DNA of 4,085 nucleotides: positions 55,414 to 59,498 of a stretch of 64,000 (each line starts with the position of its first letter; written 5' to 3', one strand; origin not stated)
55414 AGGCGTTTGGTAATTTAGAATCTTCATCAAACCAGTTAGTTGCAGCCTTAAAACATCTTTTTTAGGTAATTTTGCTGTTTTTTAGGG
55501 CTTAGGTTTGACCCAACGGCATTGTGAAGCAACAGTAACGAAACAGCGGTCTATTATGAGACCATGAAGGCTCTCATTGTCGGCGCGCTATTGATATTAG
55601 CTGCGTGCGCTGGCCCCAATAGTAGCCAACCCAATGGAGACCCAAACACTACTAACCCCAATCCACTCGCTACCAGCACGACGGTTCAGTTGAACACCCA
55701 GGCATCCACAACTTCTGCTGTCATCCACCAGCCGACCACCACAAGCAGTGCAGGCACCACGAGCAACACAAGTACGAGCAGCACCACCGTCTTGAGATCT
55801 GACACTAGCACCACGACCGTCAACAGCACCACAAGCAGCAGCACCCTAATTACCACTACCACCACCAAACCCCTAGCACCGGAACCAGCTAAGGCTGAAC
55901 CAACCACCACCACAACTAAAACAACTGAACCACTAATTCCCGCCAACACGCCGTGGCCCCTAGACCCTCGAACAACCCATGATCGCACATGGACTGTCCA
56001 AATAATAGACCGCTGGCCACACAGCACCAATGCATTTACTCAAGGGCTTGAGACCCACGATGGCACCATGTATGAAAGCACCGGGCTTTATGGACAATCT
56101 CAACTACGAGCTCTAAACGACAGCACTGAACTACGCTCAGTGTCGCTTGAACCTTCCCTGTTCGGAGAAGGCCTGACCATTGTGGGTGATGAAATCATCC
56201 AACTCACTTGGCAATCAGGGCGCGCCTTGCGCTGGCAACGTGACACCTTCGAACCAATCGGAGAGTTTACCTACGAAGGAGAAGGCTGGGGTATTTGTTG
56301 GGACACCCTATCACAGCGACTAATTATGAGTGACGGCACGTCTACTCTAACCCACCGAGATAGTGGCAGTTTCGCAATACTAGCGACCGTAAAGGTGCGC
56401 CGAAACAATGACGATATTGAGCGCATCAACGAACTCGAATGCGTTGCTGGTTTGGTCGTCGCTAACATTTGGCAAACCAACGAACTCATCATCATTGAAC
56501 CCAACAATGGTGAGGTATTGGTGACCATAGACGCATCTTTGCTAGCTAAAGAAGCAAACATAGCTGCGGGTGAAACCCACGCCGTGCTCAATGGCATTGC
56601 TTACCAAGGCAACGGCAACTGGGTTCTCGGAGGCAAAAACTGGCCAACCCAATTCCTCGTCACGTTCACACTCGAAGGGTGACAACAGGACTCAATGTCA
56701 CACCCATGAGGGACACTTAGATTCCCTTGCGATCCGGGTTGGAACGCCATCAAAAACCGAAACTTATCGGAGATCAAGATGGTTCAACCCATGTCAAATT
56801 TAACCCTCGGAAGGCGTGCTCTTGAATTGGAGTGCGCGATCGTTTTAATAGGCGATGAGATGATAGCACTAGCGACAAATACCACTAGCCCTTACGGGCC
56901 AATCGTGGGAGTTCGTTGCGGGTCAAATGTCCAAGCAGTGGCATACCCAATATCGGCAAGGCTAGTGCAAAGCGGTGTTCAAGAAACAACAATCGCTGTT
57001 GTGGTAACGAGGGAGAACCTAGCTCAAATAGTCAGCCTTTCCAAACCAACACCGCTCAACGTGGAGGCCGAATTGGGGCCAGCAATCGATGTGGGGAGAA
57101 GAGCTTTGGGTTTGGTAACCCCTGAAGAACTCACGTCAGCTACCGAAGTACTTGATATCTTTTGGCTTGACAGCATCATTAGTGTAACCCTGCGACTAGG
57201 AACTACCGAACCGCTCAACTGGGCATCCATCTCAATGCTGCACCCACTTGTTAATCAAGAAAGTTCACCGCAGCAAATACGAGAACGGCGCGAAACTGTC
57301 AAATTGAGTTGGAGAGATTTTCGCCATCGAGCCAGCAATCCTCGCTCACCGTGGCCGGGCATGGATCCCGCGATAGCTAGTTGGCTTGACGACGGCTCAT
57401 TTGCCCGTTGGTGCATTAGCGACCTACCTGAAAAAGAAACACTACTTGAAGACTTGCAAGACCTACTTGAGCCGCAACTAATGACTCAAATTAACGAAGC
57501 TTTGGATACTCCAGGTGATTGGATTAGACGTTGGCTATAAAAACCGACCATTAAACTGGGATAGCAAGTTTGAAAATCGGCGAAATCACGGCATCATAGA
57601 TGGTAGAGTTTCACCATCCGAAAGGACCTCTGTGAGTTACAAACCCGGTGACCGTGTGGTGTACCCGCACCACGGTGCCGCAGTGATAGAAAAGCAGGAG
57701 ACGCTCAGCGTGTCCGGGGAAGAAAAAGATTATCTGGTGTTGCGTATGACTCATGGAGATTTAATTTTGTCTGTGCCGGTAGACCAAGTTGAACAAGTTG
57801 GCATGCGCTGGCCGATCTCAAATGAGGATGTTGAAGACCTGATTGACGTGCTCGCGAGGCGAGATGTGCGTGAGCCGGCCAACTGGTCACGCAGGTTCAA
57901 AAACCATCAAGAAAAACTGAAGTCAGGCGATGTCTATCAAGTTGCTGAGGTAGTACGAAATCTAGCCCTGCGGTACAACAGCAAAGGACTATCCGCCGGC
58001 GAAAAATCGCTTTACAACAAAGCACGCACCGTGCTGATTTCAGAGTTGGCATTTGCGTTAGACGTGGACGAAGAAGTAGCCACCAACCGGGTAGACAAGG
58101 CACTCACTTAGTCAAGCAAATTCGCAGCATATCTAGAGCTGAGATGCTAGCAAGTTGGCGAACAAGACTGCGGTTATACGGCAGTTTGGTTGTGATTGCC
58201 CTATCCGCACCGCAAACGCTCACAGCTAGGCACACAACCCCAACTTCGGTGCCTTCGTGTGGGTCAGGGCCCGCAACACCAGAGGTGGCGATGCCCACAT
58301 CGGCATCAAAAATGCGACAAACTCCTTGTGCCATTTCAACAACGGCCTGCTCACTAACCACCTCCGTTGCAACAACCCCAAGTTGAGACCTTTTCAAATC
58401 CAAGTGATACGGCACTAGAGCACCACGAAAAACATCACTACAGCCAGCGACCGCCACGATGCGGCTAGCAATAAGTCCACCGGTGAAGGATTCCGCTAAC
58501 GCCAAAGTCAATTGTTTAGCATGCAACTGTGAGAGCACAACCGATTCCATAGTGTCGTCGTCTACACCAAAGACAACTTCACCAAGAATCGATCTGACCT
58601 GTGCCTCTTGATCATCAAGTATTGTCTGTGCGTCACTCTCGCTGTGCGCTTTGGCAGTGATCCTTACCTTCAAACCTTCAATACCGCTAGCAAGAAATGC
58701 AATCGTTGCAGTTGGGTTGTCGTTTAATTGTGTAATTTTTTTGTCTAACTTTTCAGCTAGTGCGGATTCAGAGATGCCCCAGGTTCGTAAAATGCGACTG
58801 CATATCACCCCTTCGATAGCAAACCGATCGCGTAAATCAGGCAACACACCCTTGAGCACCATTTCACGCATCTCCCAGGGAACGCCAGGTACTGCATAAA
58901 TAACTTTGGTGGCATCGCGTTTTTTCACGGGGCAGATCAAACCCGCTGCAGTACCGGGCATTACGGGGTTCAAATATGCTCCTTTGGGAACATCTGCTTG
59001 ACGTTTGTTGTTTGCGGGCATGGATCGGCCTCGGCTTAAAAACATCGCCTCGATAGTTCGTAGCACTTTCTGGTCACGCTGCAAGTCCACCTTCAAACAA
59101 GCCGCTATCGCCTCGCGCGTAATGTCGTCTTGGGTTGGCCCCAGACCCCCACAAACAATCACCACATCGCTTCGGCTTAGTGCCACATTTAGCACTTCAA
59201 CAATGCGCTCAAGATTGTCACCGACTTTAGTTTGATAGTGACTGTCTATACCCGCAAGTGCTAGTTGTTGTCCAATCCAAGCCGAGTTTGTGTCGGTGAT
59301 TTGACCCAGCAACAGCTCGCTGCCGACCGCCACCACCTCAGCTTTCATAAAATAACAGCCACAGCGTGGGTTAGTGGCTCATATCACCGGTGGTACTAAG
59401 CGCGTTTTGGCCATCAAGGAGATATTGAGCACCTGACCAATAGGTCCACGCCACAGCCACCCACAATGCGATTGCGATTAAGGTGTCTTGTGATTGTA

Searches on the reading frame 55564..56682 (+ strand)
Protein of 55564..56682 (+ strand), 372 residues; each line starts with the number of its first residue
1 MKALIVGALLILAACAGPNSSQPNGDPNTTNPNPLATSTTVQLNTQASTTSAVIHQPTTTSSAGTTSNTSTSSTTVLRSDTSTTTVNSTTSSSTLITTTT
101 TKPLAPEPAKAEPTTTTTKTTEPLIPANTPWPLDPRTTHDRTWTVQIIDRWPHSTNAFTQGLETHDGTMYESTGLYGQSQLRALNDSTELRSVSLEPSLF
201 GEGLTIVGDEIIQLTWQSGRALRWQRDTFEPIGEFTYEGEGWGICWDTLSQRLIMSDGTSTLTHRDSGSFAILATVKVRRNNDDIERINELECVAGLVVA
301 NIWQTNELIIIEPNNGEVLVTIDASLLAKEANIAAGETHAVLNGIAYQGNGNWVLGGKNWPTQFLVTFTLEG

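Call 41: search_protein_families(library=pfam, proteins=[window:55564-56682:+], max_evalue=0.0001)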
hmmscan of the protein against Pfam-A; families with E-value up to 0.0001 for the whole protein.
window:55564-56682:+ (372 aa): 1 family
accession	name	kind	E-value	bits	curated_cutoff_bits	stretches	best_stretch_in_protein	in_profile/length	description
PF05096.18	Glu_cyclase_2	-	1.4e-75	254.4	22.3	1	138-368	20-249/249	Glutamine cyclotransferase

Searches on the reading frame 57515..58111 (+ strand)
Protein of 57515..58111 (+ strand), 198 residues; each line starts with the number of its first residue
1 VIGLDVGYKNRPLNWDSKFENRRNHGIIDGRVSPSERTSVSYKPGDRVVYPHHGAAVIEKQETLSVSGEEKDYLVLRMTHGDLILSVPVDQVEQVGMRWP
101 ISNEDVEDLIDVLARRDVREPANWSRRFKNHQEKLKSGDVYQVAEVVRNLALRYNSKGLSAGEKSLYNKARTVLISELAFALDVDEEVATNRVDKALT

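Call 41: search_protein_families(library=pfam, proteins=[window:57515-58111:+], max_evalue=0.0001)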
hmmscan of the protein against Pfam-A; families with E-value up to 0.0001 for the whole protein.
window:57515-58111:+ (198 aa): 2 families
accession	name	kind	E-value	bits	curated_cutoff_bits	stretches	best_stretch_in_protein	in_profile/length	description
PF21095.3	CarD_C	-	2.8e-31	107.8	23.1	1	109-194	2-87/87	CarD, C-terminal domain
PF02559.22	CarD_TRCF_RID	-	3.4e-15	56.3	23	1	42-97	1-53/57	CarD-like/TRCF RID domain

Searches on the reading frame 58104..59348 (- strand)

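Call 41: search_protein_families(library=pfam, proteins=[window:58104-59348:-], max_evalue=0.0001)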
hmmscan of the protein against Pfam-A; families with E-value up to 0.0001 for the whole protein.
window:58104-59348:- (414 aa): 3 families
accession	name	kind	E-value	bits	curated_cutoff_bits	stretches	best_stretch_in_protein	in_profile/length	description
PF02464.23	CinA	-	1.5e-38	132.3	23.5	1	265-411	2-154/155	Competence-damaged protein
PF00994.29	MoCF_biosynth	-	4.8e-31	107.8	26.6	1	4-173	1-143/144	Probable molybdopterin binding domain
PF18146.6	CinA_KH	-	5.1e-17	62.2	27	1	184-261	1-73/73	Damage-inducible protein CinA KH domain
